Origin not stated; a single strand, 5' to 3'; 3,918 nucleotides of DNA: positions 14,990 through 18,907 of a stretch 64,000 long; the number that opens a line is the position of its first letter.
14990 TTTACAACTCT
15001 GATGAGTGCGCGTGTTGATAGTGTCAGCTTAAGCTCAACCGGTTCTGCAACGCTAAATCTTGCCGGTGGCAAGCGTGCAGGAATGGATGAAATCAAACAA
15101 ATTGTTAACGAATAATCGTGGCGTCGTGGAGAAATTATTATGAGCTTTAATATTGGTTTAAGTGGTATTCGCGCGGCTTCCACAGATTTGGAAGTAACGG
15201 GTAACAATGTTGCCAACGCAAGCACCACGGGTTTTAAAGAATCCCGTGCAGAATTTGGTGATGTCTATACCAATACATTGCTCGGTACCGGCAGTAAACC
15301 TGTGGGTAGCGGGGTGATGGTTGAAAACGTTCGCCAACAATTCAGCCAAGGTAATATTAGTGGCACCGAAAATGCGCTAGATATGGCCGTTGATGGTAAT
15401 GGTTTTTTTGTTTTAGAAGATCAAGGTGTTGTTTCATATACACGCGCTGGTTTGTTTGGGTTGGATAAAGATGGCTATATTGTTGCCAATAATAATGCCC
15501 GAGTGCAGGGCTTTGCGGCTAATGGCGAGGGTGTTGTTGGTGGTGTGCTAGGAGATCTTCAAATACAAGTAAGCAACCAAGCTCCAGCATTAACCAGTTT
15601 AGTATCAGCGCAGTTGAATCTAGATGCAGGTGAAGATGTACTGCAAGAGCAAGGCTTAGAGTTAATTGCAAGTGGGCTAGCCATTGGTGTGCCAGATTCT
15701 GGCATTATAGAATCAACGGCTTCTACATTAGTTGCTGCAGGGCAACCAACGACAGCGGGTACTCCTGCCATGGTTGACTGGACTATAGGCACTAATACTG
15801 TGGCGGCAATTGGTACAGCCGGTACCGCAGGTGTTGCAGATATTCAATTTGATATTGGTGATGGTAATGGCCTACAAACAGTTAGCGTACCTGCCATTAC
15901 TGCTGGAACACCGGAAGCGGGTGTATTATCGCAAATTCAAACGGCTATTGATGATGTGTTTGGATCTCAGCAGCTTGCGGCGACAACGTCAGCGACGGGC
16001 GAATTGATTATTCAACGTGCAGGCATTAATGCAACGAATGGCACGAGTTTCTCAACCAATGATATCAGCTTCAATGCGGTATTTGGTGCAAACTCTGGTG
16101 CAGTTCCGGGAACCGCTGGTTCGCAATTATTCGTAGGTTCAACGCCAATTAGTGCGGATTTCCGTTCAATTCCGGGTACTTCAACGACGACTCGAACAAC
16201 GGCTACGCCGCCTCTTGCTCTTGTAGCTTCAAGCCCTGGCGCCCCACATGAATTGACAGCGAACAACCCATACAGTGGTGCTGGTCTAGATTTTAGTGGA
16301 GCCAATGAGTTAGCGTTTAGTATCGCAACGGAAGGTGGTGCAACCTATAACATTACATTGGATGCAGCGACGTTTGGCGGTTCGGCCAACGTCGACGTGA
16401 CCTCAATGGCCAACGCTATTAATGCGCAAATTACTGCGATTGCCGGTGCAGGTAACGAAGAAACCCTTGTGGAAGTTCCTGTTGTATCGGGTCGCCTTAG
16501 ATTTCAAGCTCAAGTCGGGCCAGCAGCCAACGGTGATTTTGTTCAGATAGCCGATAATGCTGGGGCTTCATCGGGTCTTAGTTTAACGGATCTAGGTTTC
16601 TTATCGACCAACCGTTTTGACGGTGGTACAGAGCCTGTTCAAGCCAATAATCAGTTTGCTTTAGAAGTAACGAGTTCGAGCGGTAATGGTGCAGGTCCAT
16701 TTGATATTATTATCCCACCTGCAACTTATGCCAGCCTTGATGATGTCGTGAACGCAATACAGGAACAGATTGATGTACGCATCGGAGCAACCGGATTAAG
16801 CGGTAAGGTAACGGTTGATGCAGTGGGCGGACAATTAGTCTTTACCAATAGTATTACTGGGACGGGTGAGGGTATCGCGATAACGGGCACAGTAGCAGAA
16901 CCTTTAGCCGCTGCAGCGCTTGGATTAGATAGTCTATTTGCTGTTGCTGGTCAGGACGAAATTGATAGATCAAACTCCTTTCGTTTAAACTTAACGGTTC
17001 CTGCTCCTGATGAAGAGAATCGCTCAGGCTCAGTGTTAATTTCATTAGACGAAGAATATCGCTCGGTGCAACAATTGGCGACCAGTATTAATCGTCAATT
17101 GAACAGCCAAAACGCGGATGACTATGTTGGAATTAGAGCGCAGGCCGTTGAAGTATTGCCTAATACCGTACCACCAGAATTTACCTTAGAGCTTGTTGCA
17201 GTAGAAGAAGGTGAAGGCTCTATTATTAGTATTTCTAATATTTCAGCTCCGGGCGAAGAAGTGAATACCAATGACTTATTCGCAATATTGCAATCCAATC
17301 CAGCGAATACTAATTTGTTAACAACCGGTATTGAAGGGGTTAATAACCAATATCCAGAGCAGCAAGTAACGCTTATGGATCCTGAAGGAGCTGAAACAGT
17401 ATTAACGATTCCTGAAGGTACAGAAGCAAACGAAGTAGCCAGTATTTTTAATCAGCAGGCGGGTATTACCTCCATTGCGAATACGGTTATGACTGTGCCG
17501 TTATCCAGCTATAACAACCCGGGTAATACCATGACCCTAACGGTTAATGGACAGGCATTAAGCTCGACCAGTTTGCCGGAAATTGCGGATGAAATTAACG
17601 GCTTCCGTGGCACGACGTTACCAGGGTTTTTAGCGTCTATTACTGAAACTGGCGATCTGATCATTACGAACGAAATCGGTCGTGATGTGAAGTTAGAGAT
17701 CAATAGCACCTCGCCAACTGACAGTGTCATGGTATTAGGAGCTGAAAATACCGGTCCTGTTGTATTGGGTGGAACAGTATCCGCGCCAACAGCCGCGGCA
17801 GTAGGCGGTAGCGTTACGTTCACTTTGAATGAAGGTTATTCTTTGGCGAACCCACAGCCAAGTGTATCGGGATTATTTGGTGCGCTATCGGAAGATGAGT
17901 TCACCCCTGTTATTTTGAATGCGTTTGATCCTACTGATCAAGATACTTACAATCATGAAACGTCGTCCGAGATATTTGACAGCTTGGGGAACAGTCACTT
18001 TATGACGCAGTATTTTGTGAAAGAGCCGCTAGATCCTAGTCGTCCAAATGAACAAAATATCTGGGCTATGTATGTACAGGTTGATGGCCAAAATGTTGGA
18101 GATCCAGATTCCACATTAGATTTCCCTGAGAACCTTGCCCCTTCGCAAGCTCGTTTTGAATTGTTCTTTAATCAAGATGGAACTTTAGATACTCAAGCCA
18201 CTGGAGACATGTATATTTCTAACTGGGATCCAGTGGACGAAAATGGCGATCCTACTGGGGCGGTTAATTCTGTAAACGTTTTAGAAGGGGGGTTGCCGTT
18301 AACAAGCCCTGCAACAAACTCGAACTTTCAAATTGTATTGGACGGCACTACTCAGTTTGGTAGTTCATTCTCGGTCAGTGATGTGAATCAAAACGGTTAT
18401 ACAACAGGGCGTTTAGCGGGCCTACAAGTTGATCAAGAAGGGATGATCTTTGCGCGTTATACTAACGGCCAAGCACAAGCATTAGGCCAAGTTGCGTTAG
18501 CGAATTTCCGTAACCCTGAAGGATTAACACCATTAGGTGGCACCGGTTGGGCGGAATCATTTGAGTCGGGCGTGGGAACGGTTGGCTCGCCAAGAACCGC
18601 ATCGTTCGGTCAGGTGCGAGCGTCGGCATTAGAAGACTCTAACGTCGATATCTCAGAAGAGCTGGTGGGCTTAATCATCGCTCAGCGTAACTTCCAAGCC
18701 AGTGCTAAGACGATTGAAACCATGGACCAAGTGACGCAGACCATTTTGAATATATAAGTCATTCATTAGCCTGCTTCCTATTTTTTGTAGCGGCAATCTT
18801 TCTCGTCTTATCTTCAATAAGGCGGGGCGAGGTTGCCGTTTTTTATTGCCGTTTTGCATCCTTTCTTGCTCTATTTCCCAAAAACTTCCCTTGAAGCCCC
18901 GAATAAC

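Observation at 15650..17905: Hook protein carries an insertion of about 750 aa, making it roughly three times the textbook size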

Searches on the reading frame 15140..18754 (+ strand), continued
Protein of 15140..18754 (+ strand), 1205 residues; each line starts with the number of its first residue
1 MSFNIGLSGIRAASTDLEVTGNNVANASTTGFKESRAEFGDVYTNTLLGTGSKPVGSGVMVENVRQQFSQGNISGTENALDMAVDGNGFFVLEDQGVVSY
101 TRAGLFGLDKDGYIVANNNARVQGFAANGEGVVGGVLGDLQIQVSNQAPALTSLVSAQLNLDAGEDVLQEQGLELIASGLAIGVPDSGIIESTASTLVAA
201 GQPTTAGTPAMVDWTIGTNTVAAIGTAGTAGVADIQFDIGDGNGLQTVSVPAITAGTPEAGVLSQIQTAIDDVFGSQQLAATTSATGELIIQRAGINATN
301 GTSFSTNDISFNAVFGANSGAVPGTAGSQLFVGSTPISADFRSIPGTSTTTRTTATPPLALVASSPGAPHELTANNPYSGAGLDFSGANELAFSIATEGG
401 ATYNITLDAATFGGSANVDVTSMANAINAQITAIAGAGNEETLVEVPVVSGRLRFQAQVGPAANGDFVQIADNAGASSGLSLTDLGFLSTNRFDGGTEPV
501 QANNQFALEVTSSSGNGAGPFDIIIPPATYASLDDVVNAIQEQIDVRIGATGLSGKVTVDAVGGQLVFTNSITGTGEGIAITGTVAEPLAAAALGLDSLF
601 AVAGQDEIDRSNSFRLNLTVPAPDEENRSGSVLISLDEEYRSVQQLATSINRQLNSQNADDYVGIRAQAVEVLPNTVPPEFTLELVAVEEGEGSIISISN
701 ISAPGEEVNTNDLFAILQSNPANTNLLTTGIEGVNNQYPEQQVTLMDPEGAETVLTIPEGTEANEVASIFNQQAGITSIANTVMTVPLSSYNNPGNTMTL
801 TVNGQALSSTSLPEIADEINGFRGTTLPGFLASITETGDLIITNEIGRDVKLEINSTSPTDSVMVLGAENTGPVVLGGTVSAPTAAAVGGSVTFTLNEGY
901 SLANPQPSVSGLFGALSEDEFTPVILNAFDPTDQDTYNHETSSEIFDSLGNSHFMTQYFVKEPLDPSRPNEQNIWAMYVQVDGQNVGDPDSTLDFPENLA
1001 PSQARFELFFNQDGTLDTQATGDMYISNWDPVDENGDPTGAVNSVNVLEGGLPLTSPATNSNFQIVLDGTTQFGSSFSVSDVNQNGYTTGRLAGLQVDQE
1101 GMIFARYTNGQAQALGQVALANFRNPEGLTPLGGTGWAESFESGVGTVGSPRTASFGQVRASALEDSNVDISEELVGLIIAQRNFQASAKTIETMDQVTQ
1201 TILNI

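Call 53: predict_structure(alignment_id=A1)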
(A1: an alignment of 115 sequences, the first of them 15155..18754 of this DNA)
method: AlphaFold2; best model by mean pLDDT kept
length: 1200 residues; sequences in the alignment: 115
mean_pLDDT: 64.9   pTM: 0.32
mean pLDDT of the five models: 64.9, 64.4, 61.9, 61.7, 61.5
residues with pLDDT >= 90: 193; 70-90: 424; 50-70: 172; < 50: 411
segments of 3 or more residues with pLDDT < 50: 1-103, 105-109, 111-163, 175-178, 186-199, 324-351, 605-620, 622-624, 685-690, 693-717, 721-729, 924-931, 1042-1056, 1065-1087, 1106-1108, 1114-1200
pLDDT, mean of each block of 10 residues (from residue 1): 27 28 30 36 29 33 31 28 34 36 48 45 40 30 32 39 67 55 49 46 81 89 91 85 94 93 90 86 85 66 91 84 43 29 29 75 89 82 91 87 88 90 93 90 81 83 91 90 90 85 89 90 86 91 84 81 82 87 84 66 46 43 54 63 80 63 72 65 54 40 34 45 47 77 88 82 86 88 88 88 91 89 89 90 85 85 74 75 82 87 72 82 49 61 70 67 58 80 73 74 72 77 70 57 45 50 49 29 40 53 49 47 33 30 29 29 36 42 37 37
secondary structure, 60 per line:
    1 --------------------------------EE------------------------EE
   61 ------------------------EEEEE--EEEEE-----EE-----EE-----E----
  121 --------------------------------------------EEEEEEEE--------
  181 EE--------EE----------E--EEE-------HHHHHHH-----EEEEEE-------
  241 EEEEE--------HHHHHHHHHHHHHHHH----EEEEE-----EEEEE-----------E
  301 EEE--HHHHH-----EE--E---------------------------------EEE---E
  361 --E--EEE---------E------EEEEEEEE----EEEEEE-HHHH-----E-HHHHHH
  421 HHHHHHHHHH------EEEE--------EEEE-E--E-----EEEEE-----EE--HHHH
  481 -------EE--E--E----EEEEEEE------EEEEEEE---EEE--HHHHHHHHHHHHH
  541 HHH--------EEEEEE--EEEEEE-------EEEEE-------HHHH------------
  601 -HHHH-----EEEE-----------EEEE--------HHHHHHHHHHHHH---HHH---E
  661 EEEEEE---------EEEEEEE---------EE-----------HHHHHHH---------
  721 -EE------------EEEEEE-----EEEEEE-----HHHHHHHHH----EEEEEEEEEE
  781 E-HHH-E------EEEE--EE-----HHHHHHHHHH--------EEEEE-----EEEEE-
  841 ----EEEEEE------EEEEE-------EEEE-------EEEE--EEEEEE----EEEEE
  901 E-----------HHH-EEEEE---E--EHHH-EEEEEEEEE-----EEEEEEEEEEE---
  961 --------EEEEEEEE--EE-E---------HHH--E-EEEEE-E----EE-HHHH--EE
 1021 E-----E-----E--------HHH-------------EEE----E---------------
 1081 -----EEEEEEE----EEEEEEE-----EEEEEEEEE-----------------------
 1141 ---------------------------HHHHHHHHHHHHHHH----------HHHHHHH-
elements in order (helices of 4 or more, strands of 3 or more residues): E85-89 E92-96 E165-172 E206-208 H216-222 E228-233 E241-245 H254-269 E274-278 E284-288 E300-303 H306-310 E354-356 E366-368 E385-392 E397-402 H404-407 H415-430 E437-440 E449-452 E463-467 H477-480 E500-506 E513-519 E523-525 H528-543 E552-557 E560-565 E573-577 H585-588 H602-605 E611-614 E626-629 H638-650 E660-666 E676-682 H705-711 E736-741 E747-752 H758-766 E771-781 E794-797 H807-816 E825-829 E835-839 E845-850 E857-861 E869-872 E880-883 E886-891 E896-901 E917-921 E933-941 E947-957 E969-976 E999-1003 H1013-1016 E1019-1021 E1058-1060 E1086-1092 E1097-1103 E1109-1117 H1168-1182 H1193-1199

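Call 56: fold_search(model_id=the predicted structure, library=pdb)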
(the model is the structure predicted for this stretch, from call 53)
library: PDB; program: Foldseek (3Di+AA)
matches with E <= 10: 363; with E <= 0.001: 11
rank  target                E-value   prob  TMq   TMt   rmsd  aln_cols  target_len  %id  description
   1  8erm_A                1.5e-07  1.00  0.13  0.64   4.2       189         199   23  Crystal structure of FliC D2/D3 domains from Pseudomonas aeruginosa PAO1 (released 2023-05-17)
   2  8erm_B                3.0e-07  1.00  0.13  0.63   4.3       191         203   23  Crystal structure of FliC D2/D3 domains from Pseudomonas aeruginosa PAO1 (released 2023-05-17)
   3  9ygu_A7               2.0e-06  1.00  0.11  0.24   6.6       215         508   18  Flagella filament structure in H. pylori composed of flagellin FlaA (released 2026-02-25)
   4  8sug_A                2.2e-06  1.00  0.13  0.30   4.5       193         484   24  Cryo-EM structure of the wild type P. aeruginosa flagellar filament (released 2023-06-14)
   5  9yh1_A1               8.1e-06  1.00  0.10  0.20   9.9       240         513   17  Structure of flagellin FlaB filament in H. pylori (released 2026-02-25)
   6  3a69                  2.7e-05  1.00  0.08  0.22  34.4       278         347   31  Atomic model of the bacterial flagellar hook based on docking an X-ray derived structure and terminal two alpha-helices  (released 2009-12-15)
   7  8z5y_D                3.6e-05  1.00  0.08  0.19  32.5       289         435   31  Cryo-EM structure of the L-hook of the polar flagellum (released 2025-10-22)
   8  9wx3_A                7.8e-05  1.00  0.06  0.31   6.8        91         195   37  Structure of flagellar hook subunit FlgE D-II domain in Pseudomonas aeruginosa (released 2025-12-24)
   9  9wx3_D                1.6e-04  1.00  0.06  0.30   6.7        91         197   37  Structure of flagellar hook subunit FlgE D-II domain in Pseudomonas aeruginosa (released 2025-12-24)
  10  5npy                  1.9e-04  0.85  0.08  0.17  24.0       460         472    9  Crystal structure of Helicobacter pylori flagellar hook protein FlgE2 (released 2017-11-15)
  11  9go6_1                4.3e-04  1.00  0.08  0.19  34.2       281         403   34  Salmonella hook-filament junction complex (released 2025-04-09)
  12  5fhy_A                2.1e-03  0.98  0.09  0.34  18.2       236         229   16  Crystal structure of FliD (HAP2) from Pseudomonas aeruginosa PAO1 (released 2016-10-05)
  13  9gsx_W                3.2e-03  0.15  0.06  0.09  30.2       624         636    9  Campylobacter hook-filament junction-cap complex (released 2025-04-09)
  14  5ay6_A                4.6e-03  0.63  0.07  0.21  18.1       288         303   14  32 kDa Fragment of the Flagellar hook protein FlgE from Caulobacter crescentus (released 2016-08-17)
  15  9u7y_FB               9.1e-03  0.77  0.07  0.16  18.3       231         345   31  Structure of the tip region of the intial complex in bacterial flagellar filament assembly at 3.68 angstroms resoluti (released 2026-04-01)
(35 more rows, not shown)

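Call 57: search_solved_structures(query=A1, max_evalue=10, show_alignments=0)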
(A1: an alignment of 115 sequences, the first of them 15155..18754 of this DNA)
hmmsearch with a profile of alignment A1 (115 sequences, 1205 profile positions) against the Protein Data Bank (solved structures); distinct sequences matched with E-value up to 10: 19.
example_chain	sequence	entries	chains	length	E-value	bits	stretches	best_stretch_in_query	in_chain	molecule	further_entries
9yee_Ce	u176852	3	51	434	9.8e-77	261.7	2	929-1205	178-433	Flagellar hook protein FlgE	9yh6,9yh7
8z5u_D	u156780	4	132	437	1.2e-75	258.1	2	928-1205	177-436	Flagellar hook protein FlgE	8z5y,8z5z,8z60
6jzt_A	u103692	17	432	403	2.8e-71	243.6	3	1054-1205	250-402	Flagellar hook protein FlgE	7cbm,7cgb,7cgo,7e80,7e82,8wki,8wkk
3a69_A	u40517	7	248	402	1.3e-70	241.4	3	1054-1205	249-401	Flagellar hook protein flgE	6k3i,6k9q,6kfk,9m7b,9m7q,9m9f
5jxl_A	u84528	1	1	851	4.9e-54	186.5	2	939-1204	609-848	flagellar hook protein FlgE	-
9wwj_L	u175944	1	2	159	4.7e-50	173.3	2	1086-1167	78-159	Flagellar hook protein FlgE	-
9yee_Ba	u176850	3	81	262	3.4e-39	137.4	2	7-119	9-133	Flagellar basal-body rod protein FlgG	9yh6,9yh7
1wlg_A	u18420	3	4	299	1.9e-38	134.9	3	1058-1172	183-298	Flagellar hook protein flgE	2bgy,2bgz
8z5u_A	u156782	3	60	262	7e-36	126.4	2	7-118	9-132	Flagellar basal-body rod protein FlgG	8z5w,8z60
5wrh_A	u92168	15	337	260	1.4e-34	122.1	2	5-123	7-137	Flagellar basal-body rod protein FlgG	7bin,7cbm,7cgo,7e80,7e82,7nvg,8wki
6jzr_A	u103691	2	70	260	1.6e-34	121.9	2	5-123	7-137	Flagellar basal-body rod protein FlgG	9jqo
6ndx_B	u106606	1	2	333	4.3e-30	107.2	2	940-1165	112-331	Flagellar hook protein FlgE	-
5az4_A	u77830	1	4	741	3.7e-20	74.3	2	939-1172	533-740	Flagellar hook subunit protein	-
5npy_A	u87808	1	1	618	7e-16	60.1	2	1078-1198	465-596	Flagellar basal body protein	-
9wx3_D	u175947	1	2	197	9.8e-16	59.6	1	922-1089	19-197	Flagellar hook protein FlgE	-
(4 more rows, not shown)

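Call 75: find_encoding_contigs(protein=P0041, flank=10000, max_places=2)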
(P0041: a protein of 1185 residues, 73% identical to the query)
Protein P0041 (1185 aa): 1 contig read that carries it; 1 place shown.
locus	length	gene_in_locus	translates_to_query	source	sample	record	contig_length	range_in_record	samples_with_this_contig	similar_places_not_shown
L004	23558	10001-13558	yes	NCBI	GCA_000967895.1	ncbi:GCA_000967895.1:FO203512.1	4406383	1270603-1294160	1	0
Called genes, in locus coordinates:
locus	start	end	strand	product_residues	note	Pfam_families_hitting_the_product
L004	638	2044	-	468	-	PF00206:Lyase_1, PF10415:FumaraseC_C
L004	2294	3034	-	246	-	PF16412:DUF5020 (weak)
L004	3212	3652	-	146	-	PF04364:DNA_pol3_chi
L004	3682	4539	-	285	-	PF07317:PilZN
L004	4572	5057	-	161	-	PF05130:FlgN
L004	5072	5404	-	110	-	PF04316:FlgM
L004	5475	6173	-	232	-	PF17656:ChapFlgA_N (weak), PF08666:SAF, PF13144:ChapFlgA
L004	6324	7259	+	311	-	PF01584:CheW, PF00072:Response_reg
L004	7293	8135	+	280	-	PF03705:CheR_N, PF01739:CheR, PF08242:Methyltransf_12 (faint)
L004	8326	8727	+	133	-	PF00460:Flg_bb_rod (weak)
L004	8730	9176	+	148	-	PF00460:Flg_bb_rod, PF06429:Flg_bbr_C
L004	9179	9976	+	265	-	PF03963:FlgD, PF13861:FLgD_tudor, PF13860:FlgD_ig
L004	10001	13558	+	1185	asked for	PF00460:Flg_bb_rod (weak), PF22692:LlgE_F_G_D1, PF07559:FlgE_D2, PF06429:Flg_bbr_C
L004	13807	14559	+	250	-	PF00460:Flg_bb_rod (weak), PF22692:LlgE_F_G_D1, PF06429:Flg_bbr_C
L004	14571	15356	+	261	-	PF00460:Flg_bb_rod, PF22692:LlgE_F_G_D1, PF06429:Flg_bbr_C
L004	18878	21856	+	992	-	PF00460:Flg_bb_rod (faint), PF22638:FlgK_D1, PF21158:flgK_1st_1 (faint), PF06429:Flg_bbr_C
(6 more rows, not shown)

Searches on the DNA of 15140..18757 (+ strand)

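Call 6: search_dna_similar(query=window:15140-18757:+, collection=plasmids, mode=near, max_rows=5)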
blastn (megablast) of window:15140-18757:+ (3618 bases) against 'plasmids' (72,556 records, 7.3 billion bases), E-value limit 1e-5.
No match.

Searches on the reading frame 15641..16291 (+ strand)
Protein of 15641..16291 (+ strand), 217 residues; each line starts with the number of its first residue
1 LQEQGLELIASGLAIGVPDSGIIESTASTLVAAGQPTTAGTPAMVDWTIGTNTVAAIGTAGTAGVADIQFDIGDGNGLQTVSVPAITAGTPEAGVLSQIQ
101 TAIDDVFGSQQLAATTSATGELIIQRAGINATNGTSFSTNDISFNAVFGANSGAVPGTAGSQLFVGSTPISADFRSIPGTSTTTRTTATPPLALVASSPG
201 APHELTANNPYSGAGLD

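Call 27: search_protein_families(library=pfam, proteins=[window:15641-16291:+], max_evalue=10)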
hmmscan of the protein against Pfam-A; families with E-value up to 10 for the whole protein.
window:15641-16291:+ (217 aa): 0 families
